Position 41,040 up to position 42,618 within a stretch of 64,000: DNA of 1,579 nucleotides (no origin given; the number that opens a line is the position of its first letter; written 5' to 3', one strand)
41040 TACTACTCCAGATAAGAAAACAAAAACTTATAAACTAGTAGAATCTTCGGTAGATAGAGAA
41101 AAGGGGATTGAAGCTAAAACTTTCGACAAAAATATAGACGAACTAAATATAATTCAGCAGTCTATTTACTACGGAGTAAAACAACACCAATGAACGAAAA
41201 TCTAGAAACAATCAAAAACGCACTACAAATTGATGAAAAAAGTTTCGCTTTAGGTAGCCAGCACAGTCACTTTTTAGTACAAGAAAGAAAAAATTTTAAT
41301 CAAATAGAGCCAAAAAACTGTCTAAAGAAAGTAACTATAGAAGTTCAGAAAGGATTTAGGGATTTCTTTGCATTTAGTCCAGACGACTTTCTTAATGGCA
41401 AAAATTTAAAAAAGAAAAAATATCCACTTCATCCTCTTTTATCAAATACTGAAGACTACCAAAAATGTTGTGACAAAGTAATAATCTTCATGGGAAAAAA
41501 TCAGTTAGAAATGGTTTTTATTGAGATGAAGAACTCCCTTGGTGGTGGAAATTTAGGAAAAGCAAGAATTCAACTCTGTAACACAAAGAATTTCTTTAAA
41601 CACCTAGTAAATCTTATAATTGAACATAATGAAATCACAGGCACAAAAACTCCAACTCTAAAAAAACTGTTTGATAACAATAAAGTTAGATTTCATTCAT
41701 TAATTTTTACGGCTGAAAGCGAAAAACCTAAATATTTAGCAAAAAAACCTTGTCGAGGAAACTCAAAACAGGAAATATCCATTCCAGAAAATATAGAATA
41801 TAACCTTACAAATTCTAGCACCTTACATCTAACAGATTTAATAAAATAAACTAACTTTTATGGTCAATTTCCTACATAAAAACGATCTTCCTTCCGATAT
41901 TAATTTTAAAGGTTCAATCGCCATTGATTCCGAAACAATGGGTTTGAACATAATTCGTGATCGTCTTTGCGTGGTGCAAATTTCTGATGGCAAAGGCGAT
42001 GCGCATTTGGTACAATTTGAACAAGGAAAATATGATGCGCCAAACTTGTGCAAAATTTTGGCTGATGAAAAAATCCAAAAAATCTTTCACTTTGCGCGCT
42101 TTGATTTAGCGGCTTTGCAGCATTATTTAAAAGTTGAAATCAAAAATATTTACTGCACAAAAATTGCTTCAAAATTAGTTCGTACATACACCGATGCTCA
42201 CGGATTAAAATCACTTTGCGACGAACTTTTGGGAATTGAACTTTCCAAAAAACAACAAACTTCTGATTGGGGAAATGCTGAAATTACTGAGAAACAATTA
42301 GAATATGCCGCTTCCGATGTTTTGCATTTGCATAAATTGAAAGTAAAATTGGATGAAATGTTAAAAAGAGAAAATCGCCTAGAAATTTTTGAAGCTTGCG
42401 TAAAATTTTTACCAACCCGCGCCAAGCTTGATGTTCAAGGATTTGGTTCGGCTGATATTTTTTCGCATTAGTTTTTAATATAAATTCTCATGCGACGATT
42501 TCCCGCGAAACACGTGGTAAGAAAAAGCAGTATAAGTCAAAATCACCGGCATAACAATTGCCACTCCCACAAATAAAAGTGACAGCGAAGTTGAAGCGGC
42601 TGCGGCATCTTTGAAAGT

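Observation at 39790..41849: Candidate undescribed two-gene defence module: ABC-type ATPase translationally coupled to a PD-(D/E)xK nuclease-like protein, between nagZ and rnd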

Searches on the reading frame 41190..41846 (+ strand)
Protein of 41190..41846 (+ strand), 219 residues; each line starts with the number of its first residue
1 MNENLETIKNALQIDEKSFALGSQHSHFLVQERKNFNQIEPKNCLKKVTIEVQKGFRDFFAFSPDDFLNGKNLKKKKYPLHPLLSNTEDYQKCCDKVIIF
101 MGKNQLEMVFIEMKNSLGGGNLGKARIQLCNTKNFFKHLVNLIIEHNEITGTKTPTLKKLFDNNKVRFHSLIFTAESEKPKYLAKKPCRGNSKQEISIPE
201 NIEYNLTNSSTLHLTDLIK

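Call 3: search_protein_families(library=pfam, proteins=[window:41190-41846:+], max_evalue=1)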
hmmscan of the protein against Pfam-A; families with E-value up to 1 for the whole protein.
window:41190-41846:+ (219 aa): 1 family
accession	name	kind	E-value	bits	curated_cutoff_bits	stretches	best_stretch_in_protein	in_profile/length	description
PF21873.2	Thioredoxin_17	-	0.0017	19.2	24.8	0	27-62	23-58/80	Thioredoxin-like domain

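Call 4: search_protein_families(library=padloc, proteins=[window:41190-41846:+], max_evalue=1)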
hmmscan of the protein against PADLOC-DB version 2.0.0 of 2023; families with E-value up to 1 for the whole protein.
window:41190-41846:+ (219 aa): 4 families
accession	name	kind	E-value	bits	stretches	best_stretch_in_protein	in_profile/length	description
PDLC04034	PD-T4-4_B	-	5.5e-12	43.8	1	21-148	20-131/190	-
PDLC04035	PD-T4-4_B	-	0.00027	18.6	1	86-198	81-188/206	-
PDLC04563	PDC-M29B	-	0.0026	15.9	1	86-140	66-116/164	-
PDLC04036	PD-T4-4_B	-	0.007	14.3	1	41-143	33-138/203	-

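Call 5: search_protein_families(library=ncbifam, proteins=[window:41190-41846:+], max_evalue=1)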
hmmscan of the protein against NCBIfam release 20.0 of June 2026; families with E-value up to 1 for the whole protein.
window:41190-41846:+ (219 aa): 0 families

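Call 12: find_homologous_proteins(query=window:41190-41846:+, max_evalue=0.001)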
Query window:41190-41846:+ (219 aa): 3 proteins with E <= 0.001 among 246 candidates.
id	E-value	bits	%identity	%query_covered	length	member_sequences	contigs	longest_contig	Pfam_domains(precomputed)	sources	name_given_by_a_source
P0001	5.0e-141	486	100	100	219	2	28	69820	-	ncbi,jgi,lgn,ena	jgi:hypothetical protein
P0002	5.6e-62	227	56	100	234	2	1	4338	-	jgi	jgi:hypothetical protein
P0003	2.7e-21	95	46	51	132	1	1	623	-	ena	-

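Call 16: find_encoding_contigs(protein=P0001, flank=10000, max_places=6)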
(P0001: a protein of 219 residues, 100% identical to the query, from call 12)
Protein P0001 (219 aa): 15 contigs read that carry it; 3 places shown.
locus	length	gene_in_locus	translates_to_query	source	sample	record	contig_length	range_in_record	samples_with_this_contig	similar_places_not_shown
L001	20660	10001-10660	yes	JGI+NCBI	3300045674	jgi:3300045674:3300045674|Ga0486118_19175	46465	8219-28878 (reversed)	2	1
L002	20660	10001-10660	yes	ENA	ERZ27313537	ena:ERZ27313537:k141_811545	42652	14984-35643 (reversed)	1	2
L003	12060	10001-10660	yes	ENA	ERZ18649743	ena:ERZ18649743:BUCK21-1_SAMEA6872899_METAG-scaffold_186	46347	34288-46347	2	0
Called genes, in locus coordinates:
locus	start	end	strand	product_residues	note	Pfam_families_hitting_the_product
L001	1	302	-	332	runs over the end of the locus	PF01636:APH, PF02958:EcKL (weak)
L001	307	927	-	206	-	PF02798:GST_N (weak), PF13409:GST_N_2, PF13417:GST_N_3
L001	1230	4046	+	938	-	PF02739:5_3_exonuc_N, PF01367:5_3_exonuc, PF00476:DNA_pol_A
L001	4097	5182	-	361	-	PF13439:Glyco_transf_4 (weak), PF20706:GT4-conflict (weak), PF00534:Glycos_transf_1, PF13692:Glyco_trans_1_4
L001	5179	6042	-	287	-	PF00535:Glycos_transf_2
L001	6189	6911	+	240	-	PF00081:Sod_Fe_N, PF02777:Sod_Fe_C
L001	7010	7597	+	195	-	PF00475:IGPD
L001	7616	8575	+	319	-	PF00933:Glyco_hydro_3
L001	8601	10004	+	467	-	PF13175:AAA_15, PF13304:AAA_21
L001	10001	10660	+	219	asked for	-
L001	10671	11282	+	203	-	PF01612:DNA_pol_A_exo1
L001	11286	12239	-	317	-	PF02322:Cyt_bd_oxida_II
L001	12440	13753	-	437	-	PF01654:Cyt_bd_oxida_I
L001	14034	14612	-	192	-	PF04264:YceI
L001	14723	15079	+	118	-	PF01638:HxlR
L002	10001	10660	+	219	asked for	-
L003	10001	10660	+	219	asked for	-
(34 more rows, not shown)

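Call 18: find_encoding_contigs(protein=P0002, flank=10000, max_places=4)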
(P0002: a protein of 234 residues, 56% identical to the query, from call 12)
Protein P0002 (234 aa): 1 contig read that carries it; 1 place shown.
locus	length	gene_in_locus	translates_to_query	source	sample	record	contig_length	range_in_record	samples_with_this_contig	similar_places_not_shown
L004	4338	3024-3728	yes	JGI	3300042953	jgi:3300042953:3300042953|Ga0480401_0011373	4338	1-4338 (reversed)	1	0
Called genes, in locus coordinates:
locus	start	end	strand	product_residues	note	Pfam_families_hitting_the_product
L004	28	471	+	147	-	PF00106:adh_short, PF13561:adh_short_C2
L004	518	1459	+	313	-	PF00890:FAD_binding_2 (faint), PF01134:GIDA (faint), PF01266:DAO (faint), PF03486:HI0933_like (faint), PF07992:Pyr_redox_2, PF12831:FAD_oxidored (faint), PF13738:Pyr_redox_3, PF00070:Pyr_redox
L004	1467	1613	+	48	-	PF03235:GmrSD_N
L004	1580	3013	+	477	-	PF13175:AAA_15, PF13304:AAA_21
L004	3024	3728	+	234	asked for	-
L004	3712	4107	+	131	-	PF02498:Bro-N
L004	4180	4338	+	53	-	?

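Call 26: search_protein_representatives(alignment_id=A2)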
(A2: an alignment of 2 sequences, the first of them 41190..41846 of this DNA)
Query: 2 sequences, 237 profile positions. Proteins with E-value up to 0.001 (for the whole library): 15; up to 1e-10: 4; up to 1e-30: 2. The best 15 are listed.
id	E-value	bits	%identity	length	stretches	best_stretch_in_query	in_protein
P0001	6.3e-129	445.1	-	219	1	1-228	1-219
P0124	2.7e-32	128.8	-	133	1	1-136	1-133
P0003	3.6e-26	108.7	-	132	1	1-112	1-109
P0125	1.5e-11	60.9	-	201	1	1-150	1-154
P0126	8.3e-10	55.2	-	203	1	40-152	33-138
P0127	5.1e-09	52.6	-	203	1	1-149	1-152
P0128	1.9e-08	50.7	-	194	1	21-146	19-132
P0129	3.9e-06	43.2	-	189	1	12-143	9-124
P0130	6.6e-06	42.4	-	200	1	42-146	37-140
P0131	2.9e-05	40.3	-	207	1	42-154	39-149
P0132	3.3e-05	40.1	-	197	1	21-150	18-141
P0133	4.5e-05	39.7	-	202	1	17-145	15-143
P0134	1.5e-04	38.0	-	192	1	1-146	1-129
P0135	1.8e-04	37.7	-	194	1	22-149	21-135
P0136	2.0e-04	37.5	-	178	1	84-150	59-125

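Call 28: search_protein_families(library=padloc, alignment_id=A3, max_evalue=0.001)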
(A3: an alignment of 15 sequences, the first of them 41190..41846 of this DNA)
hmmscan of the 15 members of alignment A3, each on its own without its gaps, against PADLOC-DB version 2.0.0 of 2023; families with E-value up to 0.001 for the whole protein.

A. member 1, window:41190-41846:+ (219 aa): 2 families
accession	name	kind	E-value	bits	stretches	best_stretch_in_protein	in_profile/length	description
PDLC04034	PD-T4-4_B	-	5.5e-12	43.8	1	21-148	20-131/190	-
PDLC04035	PD-T4-4_B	-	0.00027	18.6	1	86-198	81-188/206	-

B. families by the number of members that match (of 15 scanned): 10 families
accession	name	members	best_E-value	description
PDLC04034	PD-T4-4_B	15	2.9e-69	-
PDLC04035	PD-T4-4_B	13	4.6e-13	-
PDLC04036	PD-T4-4_B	11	1.3e-28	-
PDLC04037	PD-T4-4_B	11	4.5e-16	-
PDLC04668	PDC-M47B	8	6.6e-09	-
PDLC04666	PDC-M47B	5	5.5e-13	-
PDLC04665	PDC-M47B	2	4e-09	-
PDLC04667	PDC-M47B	2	5.1e-06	-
PDLC04563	PDC-M29B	2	0.00048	-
PDLC04669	PDC-M47B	1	0.00019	-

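Call 29: find_homologous_proteins(query=A3, max_evalue=0.001)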
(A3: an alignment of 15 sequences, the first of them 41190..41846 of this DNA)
Query A3 (15 sequences) (219 aa, profile of the alignment): 30 proteins with E <= 0.001 among 3032 candidates.
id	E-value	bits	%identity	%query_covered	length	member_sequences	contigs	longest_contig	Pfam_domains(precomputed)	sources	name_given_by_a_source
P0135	6.5e-61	224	29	63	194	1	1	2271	-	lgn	-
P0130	2.9e-57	212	31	45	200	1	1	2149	-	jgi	jgi:hypothetical protein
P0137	2.8e-54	202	26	58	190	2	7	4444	-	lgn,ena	-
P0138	2.9e-54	202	26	58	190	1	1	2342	-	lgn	-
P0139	5.7e-54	201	25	57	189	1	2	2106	-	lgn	-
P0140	7.2e-54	201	29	60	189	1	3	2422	-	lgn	-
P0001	9.5e-54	200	100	100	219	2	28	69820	-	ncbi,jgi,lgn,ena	jgi:hypothetical protein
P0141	3.5e-52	195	28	90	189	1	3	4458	-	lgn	-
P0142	4.4e-52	195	27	58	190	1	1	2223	-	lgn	-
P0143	4.7e-52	195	28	68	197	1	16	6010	-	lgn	-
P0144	1.1e-51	194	27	66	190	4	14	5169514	-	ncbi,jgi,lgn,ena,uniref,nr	ncbi:hypothetical protein [Candidatus Accumulibacter phosphatis]|uniref:Uncharacterized protein n=2 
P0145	2.1e-51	193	27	68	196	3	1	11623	-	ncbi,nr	ncbi:MAG: hypothetical protein LBO79_02430 [Zoogloeaceae bacterium]|nr:hypothetical protein [Zoogloe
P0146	2.3e-51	192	29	66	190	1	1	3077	-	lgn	-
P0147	3.8e-51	192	29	60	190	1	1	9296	-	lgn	-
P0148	5.3e-51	191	31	58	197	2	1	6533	-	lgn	-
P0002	1.6e-50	190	56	100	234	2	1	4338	-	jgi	jgi:hypothetical protein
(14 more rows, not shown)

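Call 32: search_solved_structures(query=A4, max_evalue=10)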
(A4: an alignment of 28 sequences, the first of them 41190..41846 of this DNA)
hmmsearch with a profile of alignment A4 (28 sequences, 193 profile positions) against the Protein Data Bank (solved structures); distinct sequences matched with E-value up to 10: 0.

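Call 42: predict_structure(alignment_id=A4)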
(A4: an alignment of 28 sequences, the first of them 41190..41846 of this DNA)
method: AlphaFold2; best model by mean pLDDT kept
length: 219 residues; sequences in the alignment: 28
mean_pLDDT: 76.1   pTM: 0.78
mean pLDDT of the five models: 76.1, 72.9, 72.1, 69.1, 66.2
residues with pLDDT >= 90: 44; 70-90: 110; 50-70: 36; < 50: 29
segments of 3 or more residues with pLDDT < 50: 70-75, 177-180, 182-199
pLDDT, mean of each block of 10 residues (from residue 1): 88 81 88 71 81 89 74 51 54 88 90 84 86 88 86 74 88 70 39 42 75 88
secondary structure, 60 per line:
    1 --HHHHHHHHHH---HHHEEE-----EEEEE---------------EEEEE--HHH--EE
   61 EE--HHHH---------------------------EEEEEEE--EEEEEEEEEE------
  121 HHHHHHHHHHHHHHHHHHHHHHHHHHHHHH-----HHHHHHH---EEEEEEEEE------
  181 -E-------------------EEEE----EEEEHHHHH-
elements in order: H3-12 E19-21 E27-31 E47-51 E59-62 H65-68 E96-102 E105-114 H121-150 H156-162 E166-174 E202-205 E210-213 H214-218

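Call 49: fold_search(model_id=the predicted structure, library=pdb)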
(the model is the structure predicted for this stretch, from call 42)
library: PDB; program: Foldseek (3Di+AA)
matches with E <= 10: 777; with E <= 0.001: 0
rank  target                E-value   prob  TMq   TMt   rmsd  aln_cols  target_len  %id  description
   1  5liz                  1.6e-01  0.33  0.18  0.08   7.6        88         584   12  The structure of Nt.BspD6I nicking endonuclease with all cysteines mutated by serine residues at 0.19 nm resolution . (released 2017-08-02)
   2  6s81_A                1.8e-01  0.21  0.12  0.07   8.8        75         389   13  Crystal structure of methionine adenosyltransferase from Pyrococcus furiosus (released 2020-02-05)
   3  6s81_C                1.8e-01  0.20  0.11  0.07   8.6        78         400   12  Crystal structure of methionine adenosyltransferase from Pyrococcus furiosus (released 2020-02-05)
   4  4l2z_B                1.9e-01  0.21  0.14  0.09   7.0        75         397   13  Crystal structure of S-Adenosylmethionine synthetase from Sulfolobus solfataricus complexed with SAE and PPi (released 2013-06-19)
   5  9bgk_F                1.9e-01  0.14  0.18  0.05   8.3       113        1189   15  Structure of V.cholera DdmDE (2D:1E) in complex with DNA (released 2024-10-23)
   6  2ewf                  2.6e-01  0.25  0.18  0.07   7.6        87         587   11  Crystal structure of the site-specific DNA nickase N.BspD6I (released 2006-11-21)
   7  9dou_A                2.8e-01  0.41  0.21  0.06   5.4        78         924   18  Taeniopygia guttata R2 retrotransposon (R2Tg) initiating target-primed reverse transcription (released 2025-05-21)
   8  9igt_C                2.8e-01  0.23  0.15  0.25   8.9        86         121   16  Assembly intermediate of human mitochondrial ribosome small subunit bound to METTL15, RBFA, and mtIF2 (State M2.1) (released 2026-03-11)
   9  9ez5_A                2.9e-01  0.16  0.16  0.06  13.2       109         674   11  BsmI (Inactive) crystallized with Mg2+ and cognate dsDNA (released 2025-04-02)
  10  3v1z_B                2.9e-01  0.11  0.27  0.22  13.5       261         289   11  Crystal structure of Type IIF restriction endonuclease Bse634I with cognate DNA (released 2012-04-25)
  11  4ws9_B                2.9e-01  0.06  0.10  0.07  11.1        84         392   11  Crystal structure of sMAT N159G from Sulfolobus solfataricus (released 2014-11-05)
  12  5liq_B                3.1e-01  0.23  0.18  0.08   7.6        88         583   12  The structure of C160S,C508S,C578S mutant of Nt.BspD6I nicking endonuclease at 0.185 nm resolution . (released 2017-08-02)
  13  9ez7_A                3.1e-01  0.10  0.16  0.06  14.7       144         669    9  BsmI (Nicking top mutant) crystallized with Ca2+ and cognate dsDNA (released 2025-04-02)
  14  8csp_C                3.3e-01  0.23  0.16  0.25   7.1        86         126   16  Human mitochondrial small subunit assembly intermediate (State A) (released 2022-12-14)
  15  3j9m_AC               3.8e-01  0.20  0.16  0.23   7.1        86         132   16  Structure of the human mitochondrial ribosome (class 1) (released 2015-04-15)
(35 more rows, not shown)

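Call 50: fold_search(model_id=the predicted structure, library=viral)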
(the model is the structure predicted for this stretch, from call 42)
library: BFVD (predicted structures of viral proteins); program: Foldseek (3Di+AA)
matches with E <= 10: 634; with E <= 0.001: 0
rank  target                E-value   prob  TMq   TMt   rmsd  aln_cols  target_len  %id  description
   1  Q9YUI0                1.8e-02  0.30  0.17  0.19   9.1        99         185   14  UL76 protein (Fragment) [Rhesus cytomegalovirus (strain 68-1)]
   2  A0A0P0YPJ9            2.2e-02  0.91  0.24  0.11   5.2       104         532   15  (no name in the UniProt tables at hand)
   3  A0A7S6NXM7            5.3e-02  0.38  0.19  0.22   9.3       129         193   15  Uncharacterized protein [Bathycoccus sp. RCC716 virus 1]
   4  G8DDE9                6.9e-02  0.38  0.24  0.28   9.5       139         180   16  (no name in the UniProt tables at hand)
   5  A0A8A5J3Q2            6.9e-02  0.23  0.21  0.12  17.9       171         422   12  (no name in the UniProt tables at hand)
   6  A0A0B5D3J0            8.8e-02  0.84  0.18  0.12   3.2        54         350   20  ORF20 [macacine gammaherpesvirus 12]
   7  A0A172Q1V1            9.4e-02  0.08  0.12  0.14  17.1       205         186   12  Uncharacterized protein [Escherichia phage MX01]
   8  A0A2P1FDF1            1.1e-01  0.72  0.27  0.33   6.1       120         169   15  (no name in the UniProt tables at hand)
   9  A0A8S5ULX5            1.2e-01  0.47  0.19  0.19   5.5        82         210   13  Thymidylate synthase/dCMP hydroxymethylase domain-containing protein [Myoviridae sp. ctCo31]
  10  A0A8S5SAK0            1.4e-01  0.13  0.12  0.08   8.3        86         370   12  Competence protein [Siphoviridae sp. ctgaY24]
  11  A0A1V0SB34            1.4e-01  0.07  0.18  0.14  17.3       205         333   15  Uncharacterized protein [Catovirus CTV1]
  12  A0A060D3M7            1.5e-01  0.18  0.22  0.21  11.6       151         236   11  ORF20 [Bovine gammaherpesvirus 6]
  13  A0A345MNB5            1.5e-01  0.11  0.12  0.16  10.6        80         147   19  (no name in the UniProt tables at hand)
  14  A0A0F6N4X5            1.7e-01  0.69  0.18  0.15   2.3        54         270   15  Nuclear protein UL24 [Bovine herpesvirus 4]
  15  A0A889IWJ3            1.8e-01  0.18  0.16  0.12   4.1        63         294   13  Nuclear protein [Otarine gammaherpesvirus 4]
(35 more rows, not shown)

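Call 53: search_protein_families(library=pfam, alignment_id=A4, max_evalue=1)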
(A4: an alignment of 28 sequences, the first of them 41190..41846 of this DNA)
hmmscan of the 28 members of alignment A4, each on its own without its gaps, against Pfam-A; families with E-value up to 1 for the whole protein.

A. member 1, window:41190-41846:+ (219 aa): 1 family
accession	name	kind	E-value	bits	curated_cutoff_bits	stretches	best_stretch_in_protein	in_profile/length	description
PF21873.2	Thioredoxin_17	-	0.0017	19.2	24.8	0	27-62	23-58/80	Thioredoxin-like domain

B. families by the number of members that match (of 28 scanned): 9 families
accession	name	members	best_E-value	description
PF23727.1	Beta-prop_FAM234A_B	3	0.077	FAM234A/B beta-propeller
PF21873.2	Thioredoxin_17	1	0.0017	Thioredoxin-like domain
PF00650.25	CRAL_TRIO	1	0.02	CRAL/TRIO domain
PF23335.1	Beta-prop_IFT80_2nd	1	0.033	IFT80 second beta-propeller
PF00203.26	Ribosomal_S19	1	0.052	Ribosomal protein S19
PF06475.18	Glycolipid_bind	1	0.054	Putative glycolipid-binding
PF07017.17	PagP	1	0.086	Antimicrobial peptide resistance and lipid A acylation protein PagP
PF19983.4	DUF6419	1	0.15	Family of unknown function (DUF6419)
PF23351.1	BBS2_CtH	1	0.39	BBS2 C-terminal helix bundle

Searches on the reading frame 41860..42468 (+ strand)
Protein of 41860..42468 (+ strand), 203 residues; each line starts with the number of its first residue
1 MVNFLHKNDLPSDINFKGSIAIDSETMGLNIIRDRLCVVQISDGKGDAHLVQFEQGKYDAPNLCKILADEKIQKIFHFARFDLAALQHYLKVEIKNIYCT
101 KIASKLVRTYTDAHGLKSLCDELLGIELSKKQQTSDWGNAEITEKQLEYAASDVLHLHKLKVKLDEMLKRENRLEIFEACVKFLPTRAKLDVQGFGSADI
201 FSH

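Call 3: search_protein_families(library=pfam, proteins=[window:41860-42468:+], max_evalue=1)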
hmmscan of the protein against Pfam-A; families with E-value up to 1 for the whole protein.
window:41860-42468:+ (203 aa): 4 families
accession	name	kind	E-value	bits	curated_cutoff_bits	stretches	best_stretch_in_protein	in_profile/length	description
PF01612.26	DNA_pol_A_exo1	-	2.1e-41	142.1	23.6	1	17-168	20-172/173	3'-5' exonuclease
PF13482.12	RNase_H_2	-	0.00012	22.5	22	1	22-164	3-164/165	RNase_H superfamily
PF03175.18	DNA_pol_B_2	-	0.012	14.9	25.8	1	129-177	123-173/468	DNA polymerase type B, organellar and viral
PF16740.10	SKA2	-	0.14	12.5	30.1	1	70-124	5-65/110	Spindle and kinetochore-associated protein 2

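Call 34: find_related_loci(query=window:41860-42468:+, collection=genome_contigs, flank=6000)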
Query window:41860-42468:+ (203 aa) in genome_contigs; peptide patterns used: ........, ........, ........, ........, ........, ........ (x = any residue, [..] = any of these).
227 stretches matched a pattern; 126 encode a relative of the query (tblastn E <= 1e-3); the best 80 are kept; 80 distinct loci.
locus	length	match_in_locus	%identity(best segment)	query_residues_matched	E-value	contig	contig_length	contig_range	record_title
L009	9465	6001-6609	98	1-203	1e-133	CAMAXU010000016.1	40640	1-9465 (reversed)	MAG: Rickettsia typhi isolate ME-21oct19-9 genome assembly, contig: ME-21oct19-C1204, whole genome shotgun sequence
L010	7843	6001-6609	97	1-203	2e-133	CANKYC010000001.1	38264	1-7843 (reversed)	MAG: Rickettsiales bacterium isolate ZE05-15may19-8 genome assembly, contig: ZE05-15May19-c136, whole genome shotgun seq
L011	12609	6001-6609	97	1-203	4e-133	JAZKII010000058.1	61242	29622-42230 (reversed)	MAG: Pseudomonadota bacterium isolate ADI_DC_SW_02_SPN_11032020-bin025 DCSW02SPN_B025_0_000000000058, whole genome shotg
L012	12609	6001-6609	86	1-203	1e-121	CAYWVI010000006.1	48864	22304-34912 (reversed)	MAG TPA_asm: uncultured Rhizobium sp. isolate SRP285395_co1_350 genome assembly, contig: NODE_887_length_48864_cov_6.781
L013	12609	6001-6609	85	1-203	2e-120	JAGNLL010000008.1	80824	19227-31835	MAG: Rickettsiales bacterium isolate Gw_Eff_bin_514 Gw_Eff_386_length_80824_cov_14.703818, whole genome shotgun sequence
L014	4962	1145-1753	85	1-203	2e-120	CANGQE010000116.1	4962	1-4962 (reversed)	MAG: Rickettsiales bacterium isolate RE-14apr17-14 genome assembly, contig: RE-14Apr17-14.fna-C116, whole genome shotgun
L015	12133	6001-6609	85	1-203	3e-118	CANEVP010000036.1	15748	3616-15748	MAG: Rickettsiales bacterium isolate CE-Oct18-128 genome assembly, contig: CE-Oct18-128.fna-C36, whole genome shotgun se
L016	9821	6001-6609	84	1-203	1e-117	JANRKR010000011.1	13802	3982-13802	MAG: Rickettsiales bacterium isolate bins.261 k141_1428495, whole genome shotgun sequence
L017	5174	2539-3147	85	1-203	9e-118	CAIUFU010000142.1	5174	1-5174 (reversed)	MAG: uncultured Alphaproteobacteria bacterium isolate KT6_bin-167 genome assembly, contig: bin-167:142/264, whole genome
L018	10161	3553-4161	83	1-203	5e-117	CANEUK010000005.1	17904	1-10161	MAG: Rickettsiales bacterium isolate CE-Jul18-71 genome assembly, contig: CE-Jul18-71.fna-C5, whole genome shotgun seque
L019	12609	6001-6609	83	1-203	4e-117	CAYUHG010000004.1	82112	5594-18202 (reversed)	MAG TPA_asm: uncultured Rhizobium sp. isolate SRP219642_co8_395 genome assembly, contig: NODE_197_length_82112_cov_33.53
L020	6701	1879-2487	78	1-203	2e-112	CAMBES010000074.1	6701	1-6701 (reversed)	MAG: Rhizobium sp. Q54 isolate TrE-03may19-89 genome assembly, contig: TrE-03may19-C23490, whole genome shotgun sequence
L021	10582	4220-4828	78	1-203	5e-112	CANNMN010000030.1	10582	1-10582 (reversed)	MAG: Rickettsiales bacterium isolate ZH-Jul18-39 genome assembly, contig: ZH-Jul18-39.fna-C30, whole genome shotgun sequ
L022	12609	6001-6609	79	1-203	6e-112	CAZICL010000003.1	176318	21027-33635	MAG TPA_asm: uncultured Rhizobium sp. isolate SRP062349_co2_99 genome assembly, contig: NODE_34_length_176318_cov_30.354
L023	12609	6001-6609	78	1-203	1e-111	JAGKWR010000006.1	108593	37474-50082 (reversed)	MAG: Alphaproteobacteria bacterium isolate C8_D7_3 C8_D7_3_17, whole genome shotgun sequence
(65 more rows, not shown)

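Call 64: search_protein_families(library=padloc, proteins=[L015:5381-6001:+], max_evalue=0.001)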
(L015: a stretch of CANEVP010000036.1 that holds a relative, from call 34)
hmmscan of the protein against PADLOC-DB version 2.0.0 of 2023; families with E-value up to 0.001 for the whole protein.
L015:5381-6001:+ (207 aa): 4 families
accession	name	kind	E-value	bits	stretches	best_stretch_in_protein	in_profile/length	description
PDLC04034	PD-T4-4_B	-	1.7e-44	149.9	1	8-201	4-188/190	-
PDLC04036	PD-T4-4_B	-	6.7e-18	63.3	1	11-184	6-176/203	-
PDLC04037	PD-T4-4_B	-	8.1e-08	30.2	1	26-174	22-160/190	-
PDLC04666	PDC-M47B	-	0.00025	18.9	1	85-185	53-152/174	-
